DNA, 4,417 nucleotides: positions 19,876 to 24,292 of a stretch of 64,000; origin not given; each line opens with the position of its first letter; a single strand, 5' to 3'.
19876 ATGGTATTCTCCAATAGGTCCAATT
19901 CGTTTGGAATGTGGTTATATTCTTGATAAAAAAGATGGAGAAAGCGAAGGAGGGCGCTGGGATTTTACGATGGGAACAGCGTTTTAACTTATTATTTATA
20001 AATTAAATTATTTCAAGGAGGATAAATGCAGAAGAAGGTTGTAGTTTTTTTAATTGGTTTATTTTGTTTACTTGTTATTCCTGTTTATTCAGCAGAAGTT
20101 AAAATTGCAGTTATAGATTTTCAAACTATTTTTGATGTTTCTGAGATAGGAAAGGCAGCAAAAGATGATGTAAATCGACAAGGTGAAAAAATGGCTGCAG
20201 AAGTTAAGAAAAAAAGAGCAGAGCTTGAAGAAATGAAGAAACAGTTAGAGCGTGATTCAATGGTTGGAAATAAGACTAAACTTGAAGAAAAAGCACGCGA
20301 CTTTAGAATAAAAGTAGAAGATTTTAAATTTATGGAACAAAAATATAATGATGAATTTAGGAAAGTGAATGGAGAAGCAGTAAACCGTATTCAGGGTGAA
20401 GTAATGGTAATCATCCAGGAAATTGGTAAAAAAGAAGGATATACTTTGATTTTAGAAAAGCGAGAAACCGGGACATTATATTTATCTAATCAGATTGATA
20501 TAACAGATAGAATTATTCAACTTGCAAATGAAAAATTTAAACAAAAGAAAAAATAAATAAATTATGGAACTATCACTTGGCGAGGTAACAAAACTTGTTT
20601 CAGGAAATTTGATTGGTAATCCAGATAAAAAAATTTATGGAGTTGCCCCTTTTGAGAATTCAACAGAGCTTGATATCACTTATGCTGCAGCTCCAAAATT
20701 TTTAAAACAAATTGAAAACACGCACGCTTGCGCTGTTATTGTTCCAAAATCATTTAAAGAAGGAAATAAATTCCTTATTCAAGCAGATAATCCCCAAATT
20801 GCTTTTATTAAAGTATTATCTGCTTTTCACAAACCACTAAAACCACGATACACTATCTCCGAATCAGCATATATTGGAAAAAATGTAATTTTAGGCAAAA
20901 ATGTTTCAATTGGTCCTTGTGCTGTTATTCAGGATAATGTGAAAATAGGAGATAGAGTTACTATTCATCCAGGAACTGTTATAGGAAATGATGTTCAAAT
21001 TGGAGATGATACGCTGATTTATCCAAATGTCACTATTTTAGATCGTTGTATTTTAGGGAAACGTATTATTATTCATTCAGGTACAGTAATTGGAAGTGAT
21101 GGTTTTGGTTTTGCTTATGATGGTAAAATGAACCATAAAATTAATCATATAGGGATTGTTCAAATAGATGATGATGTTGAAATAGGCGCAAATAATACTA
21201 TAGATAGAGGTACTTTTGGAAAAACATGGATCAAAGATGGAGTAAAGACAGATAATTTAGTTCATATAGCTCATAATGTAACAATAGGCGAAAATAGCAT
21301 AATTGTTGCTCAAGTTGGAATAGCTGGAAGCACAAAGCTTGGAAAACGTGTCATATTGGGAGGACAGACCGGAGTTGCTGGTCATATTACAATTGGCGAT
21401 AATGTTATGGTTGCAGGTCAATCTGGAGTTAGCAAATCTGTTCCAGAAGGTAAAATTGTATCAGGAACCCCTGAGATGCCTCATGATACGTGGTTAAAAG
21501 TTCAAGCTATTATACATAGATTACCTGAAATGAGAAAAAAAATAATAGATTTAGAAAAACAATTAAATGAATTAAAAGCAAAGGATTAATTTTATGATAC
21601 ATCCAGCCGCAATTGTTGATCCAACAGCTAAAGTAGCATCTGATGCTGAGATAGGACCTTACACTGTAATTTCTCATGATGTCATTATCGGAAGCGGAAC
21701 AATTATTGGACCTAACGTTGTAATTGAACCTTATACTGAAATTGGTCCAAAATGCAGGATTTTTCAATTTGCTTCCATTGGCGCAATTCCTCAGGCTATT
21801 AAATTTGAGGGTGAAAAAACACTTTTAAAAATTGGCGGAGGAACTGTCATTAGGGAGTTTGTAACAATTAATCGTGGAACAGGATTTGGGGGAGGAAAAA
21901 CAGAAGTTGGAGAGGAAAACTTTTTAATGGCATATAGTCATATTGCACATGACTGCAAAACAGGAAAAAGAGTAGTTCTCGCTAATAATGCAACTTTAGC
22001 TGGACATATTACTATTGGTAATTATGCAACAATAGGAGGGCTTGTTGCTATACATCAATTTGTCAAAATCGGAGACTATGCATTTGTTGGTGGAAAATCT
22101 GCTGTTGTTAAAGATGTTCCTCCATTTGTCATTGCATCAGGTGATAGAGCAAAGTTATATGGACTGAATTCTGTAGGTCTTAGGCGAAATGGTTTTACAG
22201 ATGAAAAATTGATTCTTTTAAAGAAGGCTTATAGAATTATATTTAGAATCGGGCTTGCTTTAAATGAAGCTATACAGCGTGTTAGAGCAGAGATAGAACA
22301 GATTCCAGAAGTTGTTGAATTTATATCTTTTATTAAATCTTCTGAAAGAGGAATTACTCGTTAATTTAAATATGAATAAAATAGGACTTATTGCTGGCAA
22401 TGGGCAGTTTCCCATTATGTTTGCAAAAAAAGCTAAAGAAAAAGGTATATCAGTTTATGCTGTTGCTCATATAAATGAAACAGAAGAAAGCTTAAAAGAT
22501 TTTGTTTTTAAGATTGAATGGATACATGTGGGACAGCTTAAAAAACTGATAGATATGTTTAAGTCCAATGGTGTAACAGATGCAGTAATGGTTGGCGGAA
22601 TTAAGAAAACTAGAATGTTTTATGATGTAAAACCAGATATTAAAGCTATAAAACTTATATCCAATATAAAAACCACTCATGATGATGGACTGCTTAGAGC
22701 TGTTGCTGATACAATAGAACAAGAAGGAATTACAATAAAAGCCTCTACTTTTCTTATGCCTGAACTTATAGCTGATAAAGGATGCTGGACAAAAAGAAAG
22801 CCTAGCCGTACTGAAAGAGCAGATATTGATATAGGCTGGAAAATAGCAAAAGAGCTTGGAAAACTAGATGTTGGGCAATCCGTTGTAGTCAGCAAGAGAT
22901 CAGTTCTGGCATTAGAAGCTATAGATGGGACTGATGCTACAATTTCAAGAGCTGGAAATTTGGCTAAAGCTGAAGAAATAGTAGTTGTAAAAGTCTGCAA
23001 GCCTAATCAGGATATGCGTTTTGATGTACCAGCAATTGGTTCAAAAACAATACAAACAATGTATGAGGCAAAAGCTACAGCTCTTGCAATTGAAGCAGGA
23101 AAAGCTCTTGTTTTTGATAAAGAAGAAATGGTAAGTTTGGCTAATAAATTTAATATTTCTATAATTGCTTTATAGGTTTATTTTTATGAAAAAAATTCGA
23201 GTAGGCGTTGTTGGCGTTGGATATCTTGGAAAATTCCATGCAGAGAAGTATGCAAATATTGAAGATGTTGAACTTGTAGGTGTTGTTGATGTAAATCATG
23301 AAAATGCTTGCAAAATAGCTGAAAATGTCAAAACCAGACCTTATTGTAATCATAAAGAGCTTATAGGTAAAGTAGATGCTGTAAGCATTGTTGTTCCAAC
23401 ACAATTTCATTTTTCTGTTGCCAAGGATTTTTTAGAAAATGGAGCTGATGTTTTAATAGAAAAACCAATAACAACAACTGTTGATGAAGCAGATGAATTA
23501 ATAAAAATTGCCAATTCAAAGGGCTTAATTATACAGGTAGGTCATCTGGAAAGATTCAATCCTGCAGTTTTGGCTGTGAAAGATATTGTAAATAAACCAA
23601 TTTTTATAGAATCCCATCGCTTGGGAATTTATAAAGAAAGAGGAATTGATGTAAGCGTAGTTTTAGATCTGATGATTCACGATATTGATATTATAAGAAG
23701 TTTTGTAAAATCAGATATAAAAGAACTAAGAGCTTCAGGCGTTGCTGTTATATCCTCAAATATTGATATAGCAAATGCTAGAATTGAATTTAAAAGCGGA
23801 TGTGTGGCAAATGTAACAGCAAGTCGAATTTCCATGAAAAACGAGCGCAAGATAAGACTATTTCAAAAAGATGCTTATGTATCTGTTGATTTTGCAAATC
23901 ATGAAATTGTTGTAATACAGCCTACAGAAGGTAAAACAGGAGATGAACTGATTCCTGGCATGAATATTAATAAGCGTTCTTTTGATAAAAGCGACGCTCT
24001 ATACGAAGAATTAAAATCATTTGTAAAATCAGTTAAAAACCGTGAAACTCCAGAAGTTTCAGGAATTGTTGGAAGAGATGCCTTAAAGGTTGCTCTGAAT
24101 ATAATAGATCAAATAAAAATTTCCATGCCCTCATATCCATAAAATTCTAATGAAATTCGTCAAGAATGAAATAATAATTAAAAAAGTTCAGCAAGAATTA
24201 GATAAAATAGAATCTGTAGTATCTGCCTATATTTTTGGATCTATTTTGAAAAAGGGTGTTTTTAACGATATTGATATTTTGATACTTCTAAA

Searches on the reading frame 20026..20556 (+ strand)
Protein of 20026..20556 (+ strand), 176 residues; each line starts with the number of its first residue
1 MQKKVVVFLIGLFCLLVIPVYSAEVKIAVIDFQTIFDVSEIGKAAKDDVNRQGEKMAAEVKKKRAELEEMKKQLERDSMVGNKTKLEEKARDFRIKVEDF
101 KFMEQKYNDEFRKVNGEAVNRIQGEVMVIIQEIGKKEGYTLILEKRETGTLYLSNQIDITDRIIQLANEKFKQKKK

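Call 60: search_protein_families(library=pfam, proteins=[window:20026-20556:+], max_evalue=0.00001)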
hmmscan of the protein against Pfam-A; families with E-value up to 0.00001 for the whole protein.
window:20026-20556:+ (176 aa): 1 family
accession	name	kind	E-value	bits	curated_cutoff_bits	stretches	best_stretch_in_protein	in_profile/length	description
PF03938.19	OmpH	-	3.5e-27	95.8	32.4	1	26-165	1-139/141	Outer membrane protein (OmpH-like)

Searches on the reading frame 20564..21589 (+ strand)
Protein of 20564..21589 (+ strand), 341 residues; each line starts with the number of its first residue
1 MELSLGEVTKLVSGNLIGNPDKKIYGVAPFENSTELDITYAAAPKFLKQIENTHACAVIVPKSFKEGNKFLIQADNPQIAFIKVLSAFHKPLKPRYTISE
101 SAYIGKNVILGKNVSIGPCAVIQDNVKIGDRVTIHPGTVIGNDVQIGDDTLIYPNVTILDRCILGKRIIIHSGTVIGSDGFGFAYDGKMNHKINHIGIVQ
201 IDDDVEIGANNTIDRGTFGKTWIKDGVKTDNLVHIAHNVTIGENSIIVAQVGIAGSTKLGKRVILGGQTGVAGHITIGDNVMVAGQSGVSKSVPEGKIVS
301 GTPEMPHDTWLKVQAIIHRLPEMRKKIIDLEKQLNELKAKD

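Call 3: search_protein_families(library=pfam, proteins=[window:20564-21589:+], max_evalue=0.01)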
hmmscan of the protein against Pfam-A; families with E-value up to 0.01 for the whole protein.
window:20564-21589:+ (341 aa): 7 families
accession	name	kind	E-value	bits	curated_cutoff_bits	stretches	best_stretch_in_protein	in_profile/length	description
PF00132.30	Hexapep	-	1.2e-33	113.8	27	5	107-142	1-36/36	Bacterial transferase hexapeptide (six repeats)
PF04613.19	LpxD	-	1.5e-14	54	30.8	1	23-85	3-68/70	UDP-3-O-[3-hydroxymyristoyl] glucosamine N-acyltransferase, LpxD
PF25084.1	LbH_EIF2B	-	3.4e-11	43.5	54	1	100-150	54-103/105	EIF2B subunit epsilon LbH domain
PF21711.3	DCTN5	-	2.4e-05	24.5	40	1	98-141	98-141/182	Dynactin subunit 5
PF24894.1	Hexapep_GlmU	-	9e-05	23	23.3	0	92-145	37-88/104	GlmU-like, C-terminal hexapeptide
PF25087.1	GMPPB_C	-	0.00026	21.1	39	1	99-179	8-80/110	GMPPB C-terminal domain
PF14602.12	Hexapep_2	-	0.0026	17.9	27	0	104-140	4-32/34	Hexapeptide repeat of succinyl-transferase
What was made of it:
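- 20564..21589 (+): lpxD (context, start of the lpx run). Pfam LpxD and Hexapep (call 3).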

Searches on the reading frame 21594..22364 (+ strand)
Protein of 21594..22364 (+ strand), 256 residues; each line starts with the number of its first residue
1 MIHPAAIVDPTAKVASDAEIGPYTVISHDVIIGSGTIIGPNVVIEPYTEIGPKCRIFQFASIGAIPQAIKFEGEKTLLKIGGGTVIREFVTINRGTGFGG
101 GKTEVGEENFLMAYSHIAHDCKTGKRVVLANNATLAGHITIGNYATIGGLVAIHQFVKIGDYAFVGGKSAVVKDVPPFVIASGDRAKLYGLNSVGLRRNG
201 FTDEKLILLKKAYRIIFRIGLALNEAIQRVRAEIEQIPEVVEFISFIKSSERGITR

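Call 3: search_protein_families(library=pfam, proteins=[window:21594-22364:+], max_evalue=0.01)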
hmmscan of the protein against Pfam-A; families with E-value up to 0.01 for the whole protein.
window:21594-22364:+ (256 aa): 4 families
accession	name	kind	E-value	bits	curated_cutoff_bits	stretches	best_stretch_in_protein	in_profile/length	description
PF13720.11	Acetyltransf_11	-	1.5e-29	102.6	24.5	1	174-254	1-81/82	Udp N-acetylglucosamine O-acyltransferase; Domain 2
PF00132.30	Hexapep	-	3.2e-25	87.2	27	3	12-45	2-35/36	Bacterial transferase hexapeptide (six repeats)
PF25084.1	LbH_EIF2B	-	3.2e-07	30.7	54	0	17-57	9-48/105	EIF2B subunit epsilon LbH domain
PF25087.1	GMPPB_C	-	0.0014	18.8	39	0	6-40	5-39/110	GMPPB C-terminal domain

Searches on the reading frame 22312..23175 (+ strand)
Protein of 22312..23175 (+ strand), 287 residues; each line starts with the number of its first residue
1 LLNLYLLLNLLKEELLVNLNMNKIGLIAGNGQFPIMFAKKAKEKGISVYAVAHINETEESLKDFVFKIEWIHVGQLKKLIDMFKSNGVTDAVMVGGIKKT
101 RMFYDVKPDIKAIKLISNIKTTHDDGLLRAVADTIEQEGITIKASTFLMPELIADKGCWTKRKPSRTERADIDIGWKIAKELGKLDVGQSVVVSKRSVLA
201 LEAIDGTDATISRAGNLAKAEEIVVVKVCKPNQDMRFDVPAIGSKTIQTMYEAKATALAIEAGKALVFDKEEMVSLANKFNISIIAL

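Call 3: search_protein_families(library=pfam, proteins=[window:22312-23175:+], max_evalue=0.01)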
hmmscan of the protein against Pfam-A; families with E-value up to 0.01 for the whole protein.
window:22312-23175:+ (287 aa): 3 families
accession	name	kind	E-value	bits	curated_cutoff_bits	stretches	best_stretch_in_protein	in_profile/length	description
PF06230.17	LpxI_C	-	3.3e-52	176.2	25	1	156-285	2-131/131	LpxI C-terminal domain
PF17930.7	LpxI_N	-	1.7e-40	138.4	25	1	23-152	1-129/129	LpxI N-terminal domain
PF07905.16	PucR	-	0.0023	18.7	33.5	1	244-287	60-101/118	Purine catabolism regulatory protein-like family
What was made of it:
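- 22312..23175 (+): lpxI (the likely true start is the ATG at 22369). Pfam LpxI_N at 1.7e-40 and LpxI_C at 3.3e-52 (call 3).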

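Call 4: search_protein_families(library=ncbifam, proteins=[window:22312-23175:+], max_evalue=0.01)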
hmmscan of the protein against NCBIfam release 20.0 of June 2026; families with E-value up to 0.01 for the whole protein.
window:22312-23175:+ (287 aa): 2 families
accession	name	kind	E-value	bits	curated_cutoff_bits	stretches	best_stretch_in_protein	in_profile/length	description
NF047836.1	UDPdiagluDHLpxI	equivalog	3.6e-42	144.6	400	1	23-284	1-269/275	UDP-2,3-diacylglucosamine diphosphatase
NF047824.1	tRNAwyosineTaw2Meth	equivalog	0.0087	15.8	350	0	24-110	98-182/245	tRNA(Phe) (4-demethylwyosine(37)-C(7)) aminocarboxypropyltransferase Taw2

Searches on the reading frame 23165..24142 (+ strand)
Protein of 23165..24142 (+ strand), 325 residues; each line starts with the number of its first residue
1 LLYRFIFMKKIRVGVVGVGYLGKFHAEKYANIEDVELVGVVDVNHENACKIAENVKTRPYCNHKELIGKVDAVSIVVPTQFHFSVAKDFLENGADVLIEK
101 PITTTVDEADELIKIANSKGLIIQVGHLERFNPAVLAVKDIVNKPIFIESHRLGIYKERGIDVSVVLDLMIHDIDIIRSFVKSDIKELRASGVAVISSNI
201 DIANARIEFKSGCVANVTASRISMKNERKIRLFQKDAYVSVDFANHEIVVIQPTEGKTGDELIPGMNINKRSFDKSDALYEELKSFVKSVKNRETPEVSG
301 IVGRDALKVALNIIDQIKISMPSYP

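Call 3: search_protein_families(library=pfam, proteins=[window:23165-24142:+], max_evalue=0.01)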
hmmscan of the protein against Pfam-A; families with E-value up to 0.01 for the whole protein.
window:23165-24142:+ (325 aa): 2 families
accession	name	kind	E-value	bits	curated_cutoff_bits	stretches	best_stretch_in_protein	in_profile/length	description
PF01408.29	GFO_IDH_MocA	-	1.1e-32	113.6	24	1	11-127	1-120/120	Oxidoreductase family, NAD-binding Rossmann fold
PF22725.1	GFO_IDH_MocA_C3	-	2.2e-08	34.6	27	1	164-232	44-116/124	GFO/IDH/MocA C-terminal domain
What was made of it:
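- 23165..24142 (+): Gfo/Idh/MocA oxidoreductase (GnnA-like, UDP-GlcNAc 3-dehydrogenase-like). Its stop codon is the upstream boundary of the insertion. Pfam GFO_IDH_MocA at 1.1e-32 (call 3).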

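Call 4: search_protein_families(library=ncbifam, proteins=[window:23165-24142:+], max_evalue=0.01)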
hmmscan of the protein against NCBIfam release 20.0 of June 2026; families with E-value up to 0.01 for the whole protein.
window:23165-24142:+ (325 aa): 14 families
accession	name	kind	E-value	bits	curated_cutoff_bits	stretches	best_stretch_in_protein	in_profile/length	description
NF040723.1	UDP-GlcNAcDh_Arch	equivalog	1.7e-68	231.3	450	1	11-316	1-300/302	UDP-N-acetylglucosamine 3-dehydrogenase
TIGR04380.1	myo_inos_iolG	equivalog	3.9e-33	114.7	355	1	10-313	1-319/330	inositol 2-dehydrogenase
NF008607.0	PRK11579.1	subfamily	1.8e-17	63.3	330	1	9-144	3-139/346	oxidoreductase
NF052679.1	InsChiInosDhIolG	equivalog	1.6e-16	60.3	540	1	11-189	3-193/343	bifunctional inositol 2-dehydrogenase/D-chiro-inositol 1-dehydrogenase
NF041392.1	XylDh_Gfo6_Halo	equivalog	1.2e-12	47.4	350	1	10-145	16-158/350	D-xylose 1-dehydrogenase Gfo6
NF007574.0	PRK10206.1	equivalog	1.6e-11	43.9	352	1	70-143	66-139/345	oxidoreductase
NF052479.1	LevoglcsnDh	equivalog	2.6e-11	42.9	650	1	8-143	1-147/386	levoglucosan dehydrogenase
NF058561.1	BT_2158_fam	equivalog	2.1e-09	36.5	750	1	10-144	35-171/487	glycoside 3-dehydrogenase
NF058563.1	BT_2159_fam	equivalog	3.7e-08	32.8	650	1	11-144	1-137/350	disaccharide 3-dehydrogenase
NF009830.0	PRK13304.1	equivalog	4.9e-06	26.2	267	1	11-99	2-91/265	aspartate dehydrogenase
TIGR01761.1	thiaz-red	subfamily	1.1e-05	25.1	188.8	1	13-184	6-173/350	thiazolinyl imide reductase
NF003251.0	PRK04207.1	equivalog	0.00014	21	185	1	10-72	2-64/343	type II glyceraldehyde-3-phosphate dehydrogenase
TIGR01921.1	DAP-DH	equivalog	0.0002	20.7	180.6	1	8-88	1-79/324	diaminopimelate dehydrogenase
NF005650.0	PRK07417.1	equivalog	0.0012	18.2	290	0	84-164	50-126/281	prephenate/arogenate dehydrogenase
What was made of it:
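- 23165..24142 (+): NCBIfam NF040723 at 231 bits, below the 450 cut-off (call 4).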
